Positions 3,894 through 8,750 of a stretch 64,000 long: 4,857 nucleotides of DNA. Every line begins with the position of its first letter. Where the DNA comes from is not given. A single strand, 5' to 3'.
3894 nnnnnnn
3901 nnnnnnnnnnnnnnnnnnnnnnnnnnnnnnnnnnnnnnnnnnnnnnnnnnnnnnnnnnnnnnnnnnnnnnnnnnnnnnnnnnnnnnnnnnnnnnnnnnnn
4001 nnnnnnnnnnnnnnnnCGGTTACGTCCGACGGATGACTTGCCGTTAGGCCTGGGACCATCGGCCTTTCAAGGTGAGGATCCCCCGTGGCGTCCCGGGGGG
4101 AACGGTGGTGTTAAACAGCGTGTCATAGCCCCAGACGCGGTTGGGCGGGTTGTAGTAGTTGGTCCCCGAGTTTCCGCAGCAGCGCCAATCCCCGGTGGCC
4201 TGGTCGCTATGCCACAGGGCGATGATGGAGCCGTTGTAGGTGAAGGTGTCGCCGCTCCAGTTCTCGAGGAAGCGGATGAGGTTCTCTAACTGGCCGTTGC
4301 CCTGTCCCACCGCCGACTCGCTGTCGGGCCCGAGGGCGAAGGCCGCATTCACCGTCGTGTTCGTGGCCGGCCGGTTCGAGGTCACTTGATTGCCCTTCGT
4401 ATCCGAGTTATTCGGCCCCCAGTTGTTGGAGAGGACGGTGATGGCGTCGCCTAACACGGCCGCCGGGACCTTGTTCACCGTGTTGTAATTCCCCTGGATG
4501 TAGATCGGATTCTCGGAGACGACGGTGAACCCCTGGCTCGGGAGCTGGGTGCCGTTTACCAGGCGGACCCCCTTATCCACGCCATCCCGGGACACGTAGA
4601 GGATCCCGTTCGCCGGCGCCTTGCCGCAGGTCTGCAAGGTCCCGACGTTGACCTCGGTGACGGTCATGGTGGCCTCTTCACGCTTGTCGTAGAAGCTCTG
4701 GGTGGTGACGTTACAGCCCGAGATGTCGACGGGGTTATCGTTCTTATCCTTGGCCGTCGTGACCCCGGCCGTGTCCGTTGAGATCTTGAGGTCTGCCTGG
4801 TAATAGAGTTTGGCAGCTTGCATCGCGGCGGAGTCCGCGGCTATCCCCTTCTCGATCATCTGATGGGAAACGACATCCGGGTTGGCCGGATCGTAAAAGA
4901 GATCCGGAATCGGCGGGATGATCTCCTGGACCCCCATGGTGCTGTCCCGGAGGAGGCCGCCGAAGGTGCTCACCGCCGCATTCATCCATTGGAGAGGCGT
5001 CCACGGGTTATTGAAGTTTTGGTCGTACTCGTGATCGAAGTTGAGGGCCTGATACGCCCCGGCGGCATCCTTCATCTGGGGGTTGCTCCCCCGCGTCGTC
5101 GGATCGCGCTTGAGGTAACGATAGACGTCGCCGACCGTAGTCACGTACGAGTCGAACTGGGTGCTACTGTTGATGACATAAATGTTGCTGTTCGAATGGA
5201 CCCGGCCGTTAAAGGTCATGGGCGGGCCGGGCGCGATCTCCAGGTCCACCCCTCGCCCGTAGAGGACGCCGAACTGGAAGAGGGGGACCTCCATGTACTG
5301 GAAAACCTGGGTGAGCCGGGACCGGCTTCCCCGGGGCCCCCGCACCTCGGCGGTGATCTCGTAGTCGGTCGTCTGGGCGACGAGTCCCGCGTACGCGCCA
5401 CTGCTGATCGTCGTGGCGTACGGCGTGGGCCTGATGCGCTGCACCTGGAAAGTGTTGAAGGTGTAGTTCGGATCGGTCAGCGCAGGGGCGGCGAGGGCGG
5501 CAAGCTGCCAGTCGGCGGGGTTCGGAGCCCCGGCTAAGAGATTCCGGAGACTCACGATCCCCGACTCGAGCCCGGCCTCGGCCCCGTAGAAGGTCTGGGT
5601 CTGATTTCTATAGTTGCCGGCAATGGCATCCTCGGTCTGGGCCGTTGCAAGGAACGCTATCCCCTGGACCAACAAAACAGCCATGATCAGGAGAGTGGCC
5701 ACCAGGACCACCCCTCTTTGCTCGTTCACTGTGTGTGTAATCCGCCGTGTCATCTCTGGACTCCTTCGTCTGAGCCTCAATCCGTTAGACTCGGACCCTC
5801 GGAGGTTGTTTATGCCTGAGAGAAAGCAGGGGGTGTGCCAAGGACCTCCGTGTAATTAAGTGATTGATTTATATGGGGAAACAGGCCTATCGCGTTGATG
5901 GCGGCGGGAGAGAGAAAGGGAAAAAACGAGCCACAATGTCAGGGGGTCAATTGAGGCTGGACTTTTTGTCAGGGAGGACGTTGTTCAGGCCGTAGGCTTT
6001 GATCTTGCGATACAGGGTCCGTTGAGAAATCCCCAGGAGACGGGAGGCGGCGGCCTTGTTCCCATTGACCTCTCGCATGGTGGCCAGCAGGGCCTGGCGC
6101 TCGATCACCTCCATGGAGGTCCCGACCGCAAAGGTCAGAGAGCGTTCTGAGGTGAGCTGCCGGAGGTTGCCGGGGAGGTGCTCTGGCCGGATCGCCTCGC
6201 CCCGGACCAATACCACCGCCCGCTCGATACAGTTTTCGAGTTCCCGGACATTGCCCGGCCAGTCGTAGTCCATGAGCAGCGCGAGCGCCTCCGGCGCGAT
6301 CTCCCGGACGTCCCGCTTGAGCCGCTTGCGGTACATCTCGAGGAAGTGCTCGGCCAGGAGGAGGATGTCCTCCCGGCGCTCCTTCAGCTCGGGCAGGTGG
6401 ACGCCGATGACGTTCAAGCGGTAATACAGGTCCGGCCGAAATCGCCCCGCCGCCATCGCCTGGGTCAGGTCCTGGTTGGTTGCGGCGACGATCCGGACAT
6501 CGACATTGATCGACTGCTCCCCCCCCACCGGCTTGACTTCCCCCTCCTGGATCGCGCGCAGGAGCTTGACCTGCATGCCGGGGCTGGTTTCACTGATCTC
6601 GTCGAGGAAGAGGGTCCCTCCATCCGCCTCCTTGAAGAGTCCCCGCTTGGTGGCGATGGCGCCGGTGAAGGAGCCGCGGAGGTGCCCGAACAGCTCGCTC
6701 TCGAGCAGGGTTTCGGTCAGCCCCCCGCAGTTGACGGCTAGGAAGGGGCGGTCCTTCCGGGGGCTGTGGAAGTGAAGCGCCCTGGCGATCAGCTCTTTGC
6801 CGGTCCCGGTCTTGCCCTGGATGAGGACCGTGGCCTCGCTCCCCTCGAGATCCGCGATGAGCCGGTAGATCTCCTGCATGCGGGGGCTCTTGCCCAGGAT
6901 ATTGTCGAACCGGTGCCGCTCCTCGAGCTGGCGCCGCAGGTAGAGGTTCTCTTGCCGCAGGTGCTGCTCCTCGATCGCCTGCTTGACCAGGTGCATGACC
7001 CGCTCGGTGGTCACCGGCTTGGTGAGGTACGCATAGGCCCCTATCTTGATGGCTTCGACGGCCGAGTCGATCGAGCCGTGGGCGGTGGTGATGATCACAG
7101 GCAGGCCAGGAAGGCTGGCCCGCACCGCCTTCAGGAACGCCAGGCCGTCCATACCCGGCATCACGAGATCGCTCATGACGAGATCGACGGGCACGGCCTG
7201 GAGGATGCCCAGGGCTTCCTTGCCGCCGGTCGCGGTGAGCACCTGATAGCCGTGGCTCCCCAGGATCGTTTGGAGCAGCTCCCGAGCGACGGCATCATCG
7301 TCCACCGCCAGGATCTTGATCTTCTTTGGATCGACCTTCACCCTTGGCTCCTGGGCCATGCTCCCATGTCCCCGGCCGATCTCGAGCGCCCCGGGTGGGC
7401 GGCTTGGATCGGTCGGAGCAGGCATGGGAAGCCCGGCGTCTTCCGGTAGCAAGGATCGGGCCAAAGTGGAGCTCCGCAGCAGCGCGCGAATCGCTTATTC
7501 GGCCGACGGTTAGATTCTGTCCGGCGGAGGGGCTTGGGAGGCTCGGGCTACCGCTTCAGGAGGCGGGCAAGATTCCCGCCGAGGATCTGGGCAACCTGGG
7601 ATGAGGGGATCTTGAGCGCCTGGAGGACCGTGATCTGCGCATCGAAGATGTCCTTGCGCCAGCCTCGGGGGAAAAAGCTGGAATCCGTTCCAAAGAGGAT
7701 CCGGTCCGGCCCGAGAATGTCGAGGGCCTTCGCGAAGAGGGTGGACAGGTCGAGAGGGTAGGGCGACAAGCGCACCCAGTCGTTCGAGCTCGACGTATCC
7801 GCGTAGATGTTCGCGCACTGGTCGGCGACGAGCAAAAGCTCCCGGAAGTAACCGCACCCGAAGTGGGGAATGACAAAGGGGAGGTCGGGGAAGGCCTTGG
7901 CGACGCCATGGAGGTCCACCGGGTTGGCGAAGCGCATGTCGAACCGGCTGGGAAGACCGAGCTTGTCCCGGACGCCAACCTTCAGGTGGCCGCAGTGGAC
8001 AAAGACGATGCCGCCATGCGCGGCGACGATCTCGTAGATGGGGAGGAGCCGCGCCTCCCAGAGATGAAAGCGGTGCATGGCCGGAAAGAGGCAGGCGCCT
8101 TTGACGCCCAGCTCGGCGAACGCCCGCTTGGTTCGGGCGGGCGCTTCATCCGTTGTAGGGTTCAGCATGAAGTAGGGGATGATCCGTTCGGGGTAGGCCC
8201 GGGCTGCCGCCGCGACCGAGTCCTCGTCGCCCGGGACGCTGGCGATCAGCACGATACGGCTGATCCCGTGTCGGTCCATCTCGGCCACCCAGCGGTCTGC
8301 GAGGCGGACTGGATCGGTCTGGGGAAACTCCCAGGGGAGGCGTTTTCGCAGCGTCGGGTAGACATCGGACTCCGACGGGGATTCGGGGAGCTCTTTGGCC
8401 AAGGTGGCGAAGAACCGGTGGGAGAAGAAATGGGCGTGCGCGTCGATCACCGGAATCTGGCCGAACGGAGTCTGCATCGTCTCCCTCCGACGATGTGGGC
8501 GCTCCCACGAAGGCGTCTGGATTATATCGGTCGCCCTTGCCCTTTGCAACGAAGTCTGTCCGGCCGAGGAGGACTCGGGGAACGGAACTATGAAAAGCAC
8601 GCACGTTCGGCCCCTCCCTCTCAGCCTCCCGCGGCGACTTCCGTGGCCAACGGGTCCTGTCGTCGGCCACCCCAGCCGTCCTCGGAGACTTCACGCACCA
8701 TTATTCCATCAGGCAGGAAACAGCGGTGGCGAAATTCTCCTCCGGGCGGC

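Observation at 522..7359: Sigma-54-driven minor-pilin-like operon in GspH-I-J-K order, bracketed by two ~560-aa PilX-N-domain proteins, beside an orphan NtrC/PilR-type activator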

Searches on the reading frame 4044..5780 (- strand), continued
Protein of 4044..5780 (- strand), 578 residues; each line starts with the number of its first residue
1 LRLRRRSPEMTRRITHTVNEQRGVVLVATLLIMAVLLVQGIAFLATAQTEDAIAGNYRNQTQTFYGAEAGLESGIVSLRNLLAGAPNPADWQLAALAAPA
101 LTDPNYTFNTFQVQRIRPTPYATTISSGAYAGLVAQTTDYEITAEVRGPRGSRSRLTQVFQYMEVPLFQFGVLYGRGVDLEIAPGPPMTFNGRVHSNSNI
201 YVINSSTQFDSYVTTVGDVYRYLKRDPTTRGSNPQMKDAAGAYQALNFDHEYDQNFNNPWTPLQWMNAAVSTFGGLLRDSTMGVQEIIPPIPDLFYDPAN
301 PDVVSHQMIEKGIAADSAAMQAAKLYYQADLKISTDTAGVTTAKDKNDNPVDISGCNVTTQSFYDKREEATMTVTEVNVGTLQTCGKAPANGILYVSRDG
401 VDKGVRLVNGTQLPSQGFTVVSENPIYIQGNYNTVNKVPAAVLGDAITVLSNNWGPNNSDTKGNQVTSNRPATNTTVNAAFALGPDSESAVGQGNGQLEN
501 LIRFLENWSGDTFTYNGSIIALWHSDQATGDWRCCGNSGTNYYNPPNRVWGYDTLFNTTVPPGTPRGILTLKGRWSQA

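Call 69: search_protein_families(library=ncbifam, alignment_id=A1, max_evalue=0.001)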
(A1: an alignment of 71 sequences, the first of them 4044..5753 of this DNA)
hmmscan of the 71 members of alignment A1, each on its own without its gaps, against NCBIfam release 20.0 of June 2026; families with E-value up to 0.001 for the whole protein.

A. member 1, window:4044-5753:- (569 aa): 1 family
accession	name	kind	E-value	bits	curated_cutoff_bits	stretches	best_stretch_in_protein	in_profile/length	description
NF038301.1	EPS_HpsA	equivalog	1.4e-18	66.1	400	2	450-547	1321-1442/1503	hormogonium polysaccharide biosynthesis protein HpsA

B. families by the number of members that match (of 71 scanned): 4 families
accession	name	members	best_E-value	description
NF038301.1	EPS_HpsA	71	1.1e-27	hormogonium polysaccharide biosynthesis protein HpsA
NF037980.1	T2SS_GspK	20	1.4e-07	type II secretion system minor pseudopilin GspK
TIGR02600.1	Verru_Chthon_A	5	0.00021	Verru_Chthon cassette protein A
NF051896.1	tapirin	2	3.6e-05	cellulose-binding protein tapirin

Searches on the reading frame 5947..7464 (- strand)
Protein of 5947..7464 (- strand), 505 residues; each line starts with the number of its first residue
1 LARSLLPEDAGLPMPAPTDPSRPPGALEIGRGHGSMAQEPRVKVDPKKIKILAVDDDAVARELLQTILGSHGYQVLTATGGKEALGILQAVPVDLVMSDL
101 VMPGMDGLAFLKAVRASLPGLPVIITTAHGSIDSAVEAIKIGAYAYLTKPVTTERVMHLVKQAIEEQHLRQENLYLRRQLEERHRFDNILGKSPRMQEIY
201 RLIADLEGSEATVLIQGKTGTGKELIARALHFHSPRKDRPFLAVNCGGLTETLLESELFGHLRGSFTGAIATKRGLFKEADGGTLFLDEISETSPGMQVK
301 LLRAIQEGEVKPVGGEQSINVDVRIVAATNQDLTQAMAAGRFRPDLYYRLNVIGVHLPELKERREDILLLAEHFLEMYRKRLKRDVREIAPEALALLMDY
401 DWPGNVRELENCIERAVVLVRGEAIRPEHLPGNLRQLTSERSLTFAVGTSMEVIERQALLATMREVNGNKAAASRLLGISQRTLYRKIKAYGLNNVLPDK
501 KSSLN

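Call 3: search_protein_families(library=pfam, proteins=[window:5947-7464:-], max_evalue=0.1)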
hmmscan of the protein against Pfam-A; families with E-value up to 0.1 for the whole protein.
window:5947-7464:- (505 aa): 17 families
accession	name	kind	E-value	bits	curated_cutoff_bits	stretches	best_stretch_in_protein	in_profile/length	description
PF00158.32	Sigma54_activat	-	1.7e-67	226.7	20.2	1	189-355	1-167/168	Sigma-54 interaction domain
PF25601.1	AAA_lid_14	-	1.4e-29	102.2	27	1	361-441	1-81/87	AAA+ ATPase lid domain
PF00072.30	Response_reg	-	3.6e-29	101.6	30.2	1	51-160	1-110/111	Response regulator receiver domain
PF14532.12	Sigma54_activ_2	-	2.5e-20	73.6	25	1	190-360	1-138/138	Sigma-54 interaction domain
PF02954.25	HTH_8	-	2.7e-13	49.8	22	1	451-491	2-42/42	Bacterial regulatory protein, Fis family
PF07728.20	AAA_5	-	1e-07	32.4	22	1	213-331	2-123/139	AAA domain (dynein-related subfamily)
PF07724.20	AAA_2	-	2e-05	25.1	27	1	211-335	4-129/166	AAA domain (Cdc48 subfamily)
PF00004.35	AAA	-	4.3e-05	24.4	21.2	1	213-344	1-125/131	ATPase family associated with various cellular activities (AAA)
PF18024.7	HTH_50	-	0.0029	17.7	27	1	452-494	9-50/50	Helix-turn-helix domain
PF01078.27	Mg_chelatase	-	0.0042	16.9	20.3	0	270-330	95-157/207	Magnesium chelatase, subunit ChlI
PF13518.12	HTH_28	-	0.024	15.1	25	1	467-491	12-36/52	Helix-turn-helix domain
PF13191.12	AAA_16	-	0.031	15.2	32.6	1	195-265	8-85/167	AAA ATPase domain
PF20432.4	Xre-like-HTH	-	0.043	14.5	25.8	0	458-487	14-43/63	Antitoxin Xre-like helix-turn-helix domain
PF13551.12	HTH_29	-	0.057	13.9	28.1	0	460-491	5-36/64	Winged helix-turn helix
PF13384.12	HTH_23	-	0.062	13.6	24.6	0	456-491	7-41/50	Homeodomain-like domain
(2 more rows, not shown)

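Call 4: search_protein_families(library=ncbifam, proteins=[window:5947-7464:-], max_evalue=0.1)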
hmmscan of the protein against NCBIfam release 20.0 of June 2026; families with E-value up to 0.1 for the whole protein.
window:5947-7464:- (505 aa): 129 families (the best 25 are shown)
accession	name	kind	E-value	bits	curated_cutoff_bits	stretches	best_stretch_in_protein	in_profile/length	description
NF008469.0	PRK11361.1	equivalog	4e-137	457.7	714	1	50-494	6-457/461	acetoacetate metabolism transcriptional regulator AtoC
NF007689.0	PRK10365.1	equivalog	2.6e-133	445.1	760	1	47-488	4-439/441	sigma-54-dependent response regulator transcription factor ZraR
TIGR01818.1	ntrC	equivalog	7.1e-131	437.2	558.6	2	51-436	1-383/463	nitrogen regulation protein NR(I)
NF011695.0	PRK15115.1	equivalog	4.3e-118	394.9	763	1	47-490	5-435/445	two-component system response regulator GlrR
TIGR02915.1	PEP_resp_reg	equivalog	1.8e-114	383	502.6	1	51-493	1-444/445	PEP-CTERM-box response regulator transcription factor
NF008176.1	PRK10923.1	equivalog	6.6e-114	381.1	620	2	50-441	5-392/469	nitrogen regulation protein NR(I)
NF041946.1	LuxO_transreg_Vib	equivalog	2.8e-112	375.9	800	2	54-441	2-387/463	quorum-sensing sigma-54 dependent transcriptional regulator LuxO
NF051870.1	NAssimRespRegNtrX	equivalog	1.3e-110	370.4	600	1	50-493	3-452/452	nitrogen assimilation response regulator NtrX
TIGR01817.1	nifA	equivalog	1.4e-107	360.6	528.85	1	155-436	166-444/534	nif-specific transcriptional activator NifA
NF038308.1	RNA_repair_RtcR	equivalog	5.1e-100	335.8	650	1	128-494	119-514/530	RNA repair transcriptional activator RtcR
NF041552.1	TF_PrdR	equivalog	4.3e-99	332.4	795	1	134-492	211-577/577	sigma-54 dependent transcriptional regulator PrdR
NF050807.1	TransRegFlbDCaul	equivalog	4.6e-97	325.7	750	1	70-493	22-440/454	sigma-54-dependent transcriptional regulator FlbD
NF003451.0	PRK05022.1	equivalog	4.9e-97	325.8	476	1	162-494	166-511/512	nitric oxide reductase transcriptional regulator NorR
NF049963.1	RespRegFlgRCampy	domain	6e-90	302.1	750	1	51-493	3-429/429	fla regulon two-component system response regulator FlgR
NF011953.0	PRK15424.1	equivalog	1.2e-87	294.8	703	1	131-490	165-533/538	propionate catabolism operon regulatory protein PrpR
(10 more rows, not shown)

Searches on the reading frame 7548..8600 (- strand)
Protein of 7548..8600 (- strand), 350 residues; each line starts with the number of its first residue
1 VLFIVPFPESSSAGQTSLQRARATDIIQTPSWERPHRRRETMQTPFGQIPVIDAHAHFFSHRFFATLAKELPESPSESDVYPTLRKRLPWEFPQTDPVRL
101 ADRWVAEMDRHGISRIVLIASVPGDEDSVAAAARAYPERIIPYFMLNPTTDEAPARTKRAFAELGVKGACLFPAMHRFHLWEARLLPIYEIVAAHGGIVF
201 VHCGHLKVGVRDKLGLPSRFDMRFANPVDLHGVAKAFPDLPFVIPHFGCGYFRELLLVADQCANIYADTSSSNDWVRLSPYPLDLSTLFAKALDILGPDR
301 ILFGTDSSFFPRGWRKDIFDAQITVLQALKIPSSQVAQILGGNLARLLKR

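Call 54: search_protein_families(library=pfam, proteins=[window:7548-8600:-], max_evalue=0.00001)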
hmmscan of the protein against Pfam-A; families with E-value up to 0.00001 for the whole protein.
window:7548-8600:- (350 aa): 1 family
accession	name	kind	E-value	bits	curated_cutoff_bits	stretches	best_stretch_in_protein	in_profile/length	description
PF04909.20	Amidohydro_2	-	1.1e-36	127.5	26.4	1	52-349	1-288/289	Amidohydrolase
